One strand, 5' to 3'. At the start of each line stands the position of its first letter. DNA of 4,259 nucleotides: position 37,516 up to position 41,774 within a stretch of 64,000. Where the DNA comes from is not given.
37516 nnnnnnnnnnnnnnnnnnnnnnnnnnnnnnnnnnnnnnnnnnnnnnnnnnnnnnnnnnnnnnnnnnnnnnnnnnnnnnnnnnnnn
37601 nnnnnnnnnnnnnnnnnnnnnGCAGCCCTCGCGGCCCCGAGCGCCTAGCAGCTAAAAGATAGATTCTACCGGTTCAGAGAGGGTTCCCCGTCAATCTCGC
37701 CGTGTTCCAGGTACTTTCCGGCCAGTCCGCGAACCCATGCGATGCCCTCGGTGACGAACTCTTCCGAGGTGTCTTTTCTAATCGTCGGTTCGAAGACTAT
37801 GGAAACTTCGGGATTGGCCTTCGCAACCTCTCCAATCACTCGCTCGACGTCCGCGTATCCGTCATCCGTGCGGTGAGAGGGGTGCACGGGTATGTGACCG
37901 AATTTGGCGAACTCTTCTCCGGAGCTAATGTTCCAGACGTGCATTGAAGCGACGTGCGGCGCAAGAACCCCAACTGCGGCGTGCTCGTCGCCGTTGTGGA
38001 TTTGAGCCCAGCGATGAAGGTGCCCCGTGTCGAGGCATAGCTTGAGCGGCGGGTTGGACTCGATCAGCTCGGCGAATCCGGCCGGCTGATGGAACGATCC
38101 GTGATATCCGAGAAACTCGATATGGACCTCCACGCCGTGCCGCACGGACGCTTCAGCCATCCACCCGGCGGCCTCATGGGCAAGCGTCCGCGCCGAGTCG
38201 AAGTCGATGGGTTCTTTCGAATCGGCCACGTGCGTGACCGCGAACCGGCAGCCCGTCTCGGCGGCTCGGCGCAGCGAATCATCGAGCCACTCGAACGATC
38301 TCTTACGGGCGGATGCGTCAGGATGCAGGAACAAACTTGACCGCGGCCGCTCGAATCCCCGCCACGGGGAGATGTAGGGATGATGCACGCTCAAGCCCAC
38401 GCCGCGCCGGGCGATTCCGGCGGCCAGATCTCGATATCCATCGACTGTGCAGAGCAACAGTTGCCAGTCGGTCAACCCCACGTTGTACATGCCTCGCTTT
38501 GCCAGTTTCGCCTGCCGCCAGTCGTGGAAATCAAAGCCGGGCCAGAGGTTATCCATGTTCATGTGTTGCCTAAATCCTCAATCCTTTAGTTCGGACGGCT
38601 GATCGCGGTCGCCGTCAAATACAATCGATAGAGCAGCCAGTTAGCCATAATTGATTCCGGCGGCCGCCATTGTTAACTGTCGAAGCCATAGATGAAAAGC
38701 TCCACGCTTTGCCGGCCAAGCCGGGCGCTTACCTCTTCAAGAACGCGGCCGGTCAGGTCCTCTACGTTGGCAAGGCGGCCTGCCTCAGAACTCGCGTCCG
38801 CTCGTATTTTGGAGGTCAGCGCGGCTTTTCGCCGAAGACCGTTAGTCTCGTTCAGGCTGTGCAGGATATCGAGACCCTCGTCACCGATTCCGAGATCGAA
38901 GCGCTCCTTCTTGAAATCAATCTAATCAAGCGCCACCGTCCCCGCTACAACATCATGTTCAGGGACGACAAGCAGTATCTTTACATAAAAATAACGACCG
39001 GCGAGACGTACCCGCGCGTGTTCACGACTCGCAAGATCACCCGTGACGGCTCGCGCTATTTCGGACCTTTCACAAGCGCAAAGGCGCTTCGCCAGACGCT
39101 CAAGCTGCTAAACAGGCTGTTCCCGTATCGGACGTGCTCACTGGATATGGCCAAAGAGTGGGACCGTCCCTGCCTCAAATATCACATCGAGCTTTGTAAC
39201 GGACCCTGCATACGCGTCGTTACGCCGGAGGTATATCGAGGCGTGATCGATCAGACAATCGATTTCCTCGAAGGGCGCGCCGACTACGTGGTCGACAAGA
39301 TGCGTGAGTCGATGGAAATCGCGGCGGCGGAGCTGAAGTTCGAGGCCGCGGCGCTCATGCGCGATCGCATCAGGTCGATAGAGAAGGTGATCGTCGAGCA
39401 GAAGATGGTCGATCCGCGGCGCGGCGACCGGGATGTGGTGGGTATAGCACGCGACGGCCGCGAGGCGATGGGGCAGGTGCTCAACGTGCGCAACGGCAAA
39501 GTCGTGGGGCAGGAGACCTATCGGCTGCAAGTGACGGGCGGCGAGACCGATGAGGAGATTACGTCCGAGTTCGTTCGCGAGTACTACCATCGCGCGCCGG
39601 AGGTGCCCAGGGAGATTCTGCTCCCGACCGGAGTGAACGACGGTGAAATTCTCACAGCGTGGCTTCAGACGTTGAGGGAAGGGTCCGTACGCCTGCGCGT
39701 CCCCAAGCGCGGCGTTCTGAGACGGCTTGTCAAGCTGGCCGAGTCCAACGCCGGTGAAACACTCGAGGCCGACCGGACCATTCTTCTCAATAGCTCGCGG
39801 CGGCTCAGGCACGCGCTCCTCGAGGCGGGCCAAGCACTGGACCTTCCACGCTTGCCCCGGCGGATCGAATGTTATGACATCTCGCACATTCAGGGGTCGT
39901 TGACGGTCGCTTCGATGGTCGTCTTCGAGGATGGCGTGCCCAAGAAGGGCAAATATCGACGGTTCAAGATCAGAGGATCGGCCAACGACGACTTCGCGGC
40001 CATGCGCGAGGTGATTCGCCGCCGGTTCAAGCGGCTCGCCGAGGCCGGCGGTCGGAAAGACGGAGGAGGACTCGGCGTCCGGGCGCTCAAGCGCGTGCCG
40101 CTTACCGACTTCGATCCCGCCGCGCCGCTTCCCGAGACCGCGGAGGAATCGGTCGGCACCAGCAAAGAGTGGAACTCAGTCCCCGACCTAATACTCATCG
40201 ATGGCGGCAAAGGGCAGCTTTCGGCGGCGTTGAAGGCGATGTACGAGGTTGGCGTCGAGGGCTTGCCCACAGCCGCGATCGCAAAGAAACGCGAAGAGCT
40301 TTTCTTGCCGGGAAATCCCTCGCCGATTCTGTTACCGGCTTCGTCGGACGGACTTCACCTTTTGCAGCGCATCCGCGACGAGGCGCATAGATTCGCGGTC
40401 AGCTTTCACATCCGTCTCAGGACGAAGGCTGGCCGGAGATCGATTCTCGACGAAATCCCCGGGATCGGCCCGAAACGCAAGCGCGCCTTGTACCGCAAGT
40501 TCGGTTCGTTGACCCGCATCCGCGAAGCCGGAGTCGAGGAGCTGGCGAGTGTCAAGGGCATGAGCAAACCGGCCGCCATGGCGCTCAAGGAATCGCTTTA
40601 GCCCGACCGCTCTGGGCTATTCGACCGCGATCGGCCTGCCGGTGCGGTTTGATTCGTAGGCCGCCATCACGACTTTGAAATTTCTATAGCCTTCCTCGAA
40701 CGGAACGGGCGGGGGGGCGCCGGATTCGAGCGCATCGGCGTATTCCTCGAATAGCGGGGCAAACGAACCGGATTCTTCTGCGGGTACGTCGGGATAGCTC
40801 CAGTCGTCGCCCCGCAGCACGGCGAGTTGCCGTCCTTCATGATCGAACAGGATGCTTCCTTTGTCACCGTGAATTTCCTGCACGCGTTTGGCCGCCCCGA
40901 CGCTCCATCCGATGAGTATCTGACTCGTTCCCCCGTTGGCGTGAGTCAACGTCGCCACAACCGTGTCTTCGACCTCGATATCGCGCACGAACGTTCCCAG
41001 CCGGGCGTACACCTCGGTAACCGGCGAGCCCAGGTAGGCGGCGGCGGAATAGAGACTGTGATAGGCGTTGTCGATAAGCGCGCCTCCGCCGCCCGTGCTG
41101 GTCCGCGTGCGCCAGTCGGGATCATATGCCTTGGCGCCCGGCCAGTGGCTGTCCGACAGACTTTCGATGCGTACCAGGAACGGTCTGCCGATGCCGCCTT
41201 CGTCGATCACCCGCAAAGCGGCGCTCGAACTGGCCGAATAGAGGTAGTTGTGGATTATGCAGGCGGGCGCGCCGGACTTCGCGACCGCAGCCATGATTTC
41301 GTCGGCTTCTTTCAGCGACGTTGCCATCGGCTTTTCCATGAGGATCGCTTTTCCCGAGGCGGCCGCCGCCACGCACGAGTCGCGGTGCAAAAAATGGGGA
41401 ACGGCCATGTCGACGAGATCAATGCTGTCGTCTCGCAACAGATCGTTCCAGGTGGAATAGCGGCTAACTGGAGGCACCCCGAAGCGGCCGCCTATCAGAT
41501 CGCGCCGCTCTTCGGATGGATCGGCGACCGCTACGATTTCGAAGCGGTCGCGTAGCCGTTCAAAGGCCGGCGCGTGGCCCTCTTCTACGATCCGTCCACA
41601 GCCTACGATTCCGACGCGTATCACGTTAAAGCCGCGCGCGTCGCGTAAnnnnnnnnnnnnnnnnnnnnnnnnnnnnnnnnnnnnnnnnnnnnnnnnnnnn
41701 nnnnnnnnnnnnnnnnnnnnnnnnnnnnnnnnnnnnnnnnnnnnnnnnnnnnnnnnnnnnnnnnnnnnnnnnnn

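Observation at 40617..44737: Gfo/Idh/MocA oxidoreductase + xylose-isomerase-like TIM-barrel gene cluster: candidate oxidative (3-keto) glycoside or C-glycoside cleavage system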

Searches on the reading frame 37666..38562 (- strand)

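Call 3: search_protein_families(library=pfam, proteins=[window:37666-38562:-])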
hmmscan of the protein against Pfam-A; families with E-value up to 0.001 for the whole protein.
window:37666-38562:- (298 aa): 1 family
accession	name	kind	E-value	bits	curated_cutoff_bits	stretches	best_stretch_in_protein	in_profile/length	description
PF01261.30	AP_endonuc_2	-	1.5e-19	71.1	31.1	1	43-278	30-247/249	Xylose isomerase-like TIM barrel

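Call 4: search_protein_families(library=ncbifam, proteins=[window:37666-38562:-])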
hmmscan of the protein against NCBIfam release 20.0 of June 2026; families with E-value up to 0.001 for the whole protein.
window:37666-38562:- (298 aa): 1 family
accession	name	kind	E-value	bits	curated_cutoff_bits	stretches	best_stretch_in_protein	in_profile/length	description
NF041277.1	coba_remo_CbiR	equivalog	2.8e-05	23.8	105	1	44-224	49-209/249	cobamide remodeling phosphodiesterase CbiR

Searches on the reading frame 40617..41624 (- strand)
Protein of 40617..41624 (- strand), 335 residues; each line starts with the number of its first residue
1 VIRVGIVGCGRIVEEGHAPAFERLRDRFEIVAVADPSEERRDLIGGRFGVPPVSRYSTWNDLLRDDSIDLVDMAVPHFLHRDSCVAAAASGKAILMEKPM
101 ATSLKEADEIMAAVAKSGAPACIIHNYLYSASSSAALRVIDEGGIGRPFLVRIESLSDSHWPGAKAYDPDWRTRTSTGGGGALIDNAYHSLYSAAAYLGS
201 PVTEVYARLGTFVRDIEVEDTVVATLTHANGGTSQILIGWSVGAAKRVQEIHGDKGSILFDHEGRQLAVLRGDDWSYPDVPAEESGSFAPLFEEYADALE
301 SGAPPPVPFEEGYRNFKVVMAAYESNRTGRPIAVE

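Call 3: search_protein_families(library=pfam, proteins=[window:40617-41624:-])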
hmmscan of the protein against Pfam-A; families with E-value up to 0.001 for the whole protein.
window:40617-41624:- (335 aa): 3 families
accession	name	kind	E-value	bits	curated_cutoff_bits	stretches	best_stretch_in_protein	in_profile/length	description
PF22725.1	GFO_IDH_MocA_C3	-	1.8e-24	86.5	27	1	136-258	4-123/124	GFO/IDH/MocA C-terminal domain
PF01408.29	GFO_IDH_MocA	-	4e-24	86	24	1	2-119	1-114/120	Oxidoreductase family, NAD-binding Rossmann fold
PF02894.22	GFO_IDH_MocA_C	-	5.3e-19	69.3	22.9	1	140-334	4-218/218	Oxidoreductase family, C-terminal alpha/beta domain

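Call 4: search_protein_families(library=ncbifam, proteins=[window:40617-41624:-])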
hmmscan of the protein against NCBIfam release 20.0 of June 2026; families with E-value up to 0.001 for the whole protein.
window:40617-41624:- (335 aa): 8 families
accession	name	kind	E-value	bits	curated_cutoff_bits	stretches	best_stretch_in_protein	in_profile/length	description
TIGR04380.1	myo_inos_iolG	equivalog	1.3e-31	109.7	355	1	1-332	1-329/330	inositol 2-dehydrogenase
NF052479.1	LevoglcsnDh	equivalog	2.8e-28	98.7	650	1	38-229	46-232/386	levoglucosan dehydrogenase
NF040723.1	UDP-GlcNAcDh_Arch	equivalog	3.8e-23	82.5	450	1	2-326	1-301/302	UDP-N-acetylglucosamine 3-dehydrogenase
NF041392.1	XylDh_Gfo6_Halo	equivalog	7.6e-18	64.4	350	1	2-333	17-349/350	D-xylose 1-dehydrogenase Gfo6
NF008607.0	PRK11579.1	subfamily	3.9e-14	52.4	330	1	2-259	5-248/346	oxidoreductase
NF052679.1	InsChiInosDhIolG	equivalog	1.1e-09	37.8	540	1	2-153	3-153/343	bifunctional inositol 2-dehydrogenase/D-chiro-inositol 1-dehydrogenase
NF007574.0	PRK10206.1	equivalog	8.1e-07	28.4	352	1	56-227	54-215/345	oxidoreductase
NF058563.1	BT_2159_fam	equivalog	1.3e-06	27.7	650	1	2-163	1-158/350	disaccharide 3-dehydrogenase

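Call 8: search_solved_structures(query=window:40617-41624:-, max_evalue=1e-10)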
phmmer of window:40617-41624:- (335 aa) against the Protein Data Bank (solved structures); distinct sequences matched with E-value up to 1e-10: 46.
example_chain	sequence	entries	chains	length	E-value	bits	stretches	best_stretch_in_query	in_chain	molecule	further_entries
1evj_A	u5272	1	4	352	7e-29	104.2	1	5-333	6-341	GLUCOSE-FRUCTOSE OXIDOREDUCTASE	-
1ofg_A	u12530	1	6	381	5.2e-28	101.3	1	5-333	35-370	GLUCOSE-FRUCTOSE OXIDOREDUCTASE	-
1ryd_A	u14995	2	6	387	5.5e-28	101.3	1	5-333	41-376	glucose-fructose oxidoreductase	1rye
1h6a_A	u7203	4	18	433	6.8e-28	101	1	5-333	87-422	PRECURSOR FORM OF GLUCOSE-FRUCTOSE OXIDOREDUCTASE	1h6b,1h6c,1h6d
5a02_A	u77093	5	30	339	1.4e-25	93.4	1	8-332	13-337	ALDOSE-ALDOSE OXIDOREDUCTASE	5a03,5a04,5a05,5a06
3q2k_A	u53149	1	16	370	5e-25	91.6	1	2-280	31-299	oxidoreductase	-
5ya8_A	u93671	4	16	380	2.6e-24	89.2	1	5-264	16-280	Scyllo-inositol dehydrogenase with L-glucose dehydrogenase activity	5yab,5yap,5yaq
6ktj_A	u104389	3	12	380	1.7e-23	86.5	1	5-264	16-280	Scyllo-inositol dehydrogenase with L-glucose dehydrogenase activity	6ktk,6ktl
6a3f_A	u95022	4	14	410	2.6e-21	79.3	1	39-221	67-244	Putative dehydrogenase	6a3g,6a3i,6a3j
4gqa_A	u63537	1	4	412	9.9e-21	77.4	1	3-216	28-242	NAD binding Oxidoreductase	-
9m3d_B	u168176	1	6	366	1e-19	74.1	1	2-192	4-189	DgpA1 from W974-1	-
3q2i_A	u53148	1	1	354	1.7e-19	73.4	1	2-333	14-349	dehydrogenase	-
3moi_A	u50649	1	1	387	1.1e-18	70.7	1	2-234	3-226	Probable dehydrogenase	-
4fb5_A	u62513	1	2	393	1.3e-18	70.4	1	5-264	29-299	Probable oxidoreductase protein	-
7xr9_A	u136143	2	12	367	1.5e-18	70.2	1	2-191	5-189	DgpA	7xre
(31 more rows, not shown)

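Call 48: find_homologous_proteins(query=window:40617-41624:-, max_evalue=1e-10)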
Query window:40617-41624:- (335 aa): 910 proteins with E <= 1e-10 among 8000 candidates; the best 120 are listed.
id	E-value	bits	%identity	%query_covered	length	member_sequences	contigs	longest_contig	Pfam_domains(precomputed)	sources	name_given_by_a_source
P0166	1.6e-210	716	94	100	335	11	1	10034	PF01408.29,PF22725.2,PF02894.23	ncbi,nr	ncbi:MAG: Gfo/Idh/MocA family oxidoreductase [Chloroflexi bacterium]|nr:Gfo/Idh/MocA family oxidored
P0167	1.3e-196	670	87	100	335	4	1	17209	PF01408.29,PF22725.2,PF02894.23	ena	-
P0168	1.6e-195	667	87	100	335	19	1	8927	PF01408.29,PF22725.2,PF02894.23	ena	-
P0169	8.9e-175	599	77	100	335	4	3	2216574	PF01408.29,PF22725.2,PF02894.23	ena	-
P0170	1.4e-159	549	71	100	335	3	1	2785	PF01408.29,PF22725.2,PF02894.23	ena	-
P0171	1.9e-147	509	68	99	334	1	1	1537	PF01408.29,PF22725.2,PF02894.23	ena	-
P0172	8.1e-147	507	67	100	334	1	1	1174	PF01408.29,PF22725.2,PF02894.23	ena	-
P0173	4.5e-144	498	65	100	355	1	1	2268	PF01408.29,PF22725.2,PF02894.23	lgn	-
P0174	1.5e-136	473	63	100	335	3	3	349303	PF01408.29,PF22725.2,PF02894.23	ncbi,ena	-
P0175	9.6e-126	437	59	100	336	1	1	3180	PF01408.29,PF22725.2,PF02894.23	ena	-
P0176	5.6e-121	422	57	100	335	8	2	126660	PF01408.29,PF22725.2,PF02894.23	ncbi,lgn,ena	-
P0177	7.8e-121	421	57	100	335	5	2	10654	PF01408.29,PF22725.2,PF02894.23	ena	-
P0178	3.7e-120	419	80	70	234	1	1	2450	PF01408.29,PF22725.2,PF02894.23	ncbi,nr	ncbi:MAG: Gfo/Idh/MocA family oxidoreductase, partial [Gammaproteobacteria bacterium]|nr:Gfo/Idh/Moc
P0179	9.3e-119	415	57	100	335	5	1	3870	PF01408.29,PF22725.2,PF02894.23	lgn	-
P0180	2.6e-118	413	57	100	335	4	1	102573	PF01408.29,PF22725.2,PF02894.23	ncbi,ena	-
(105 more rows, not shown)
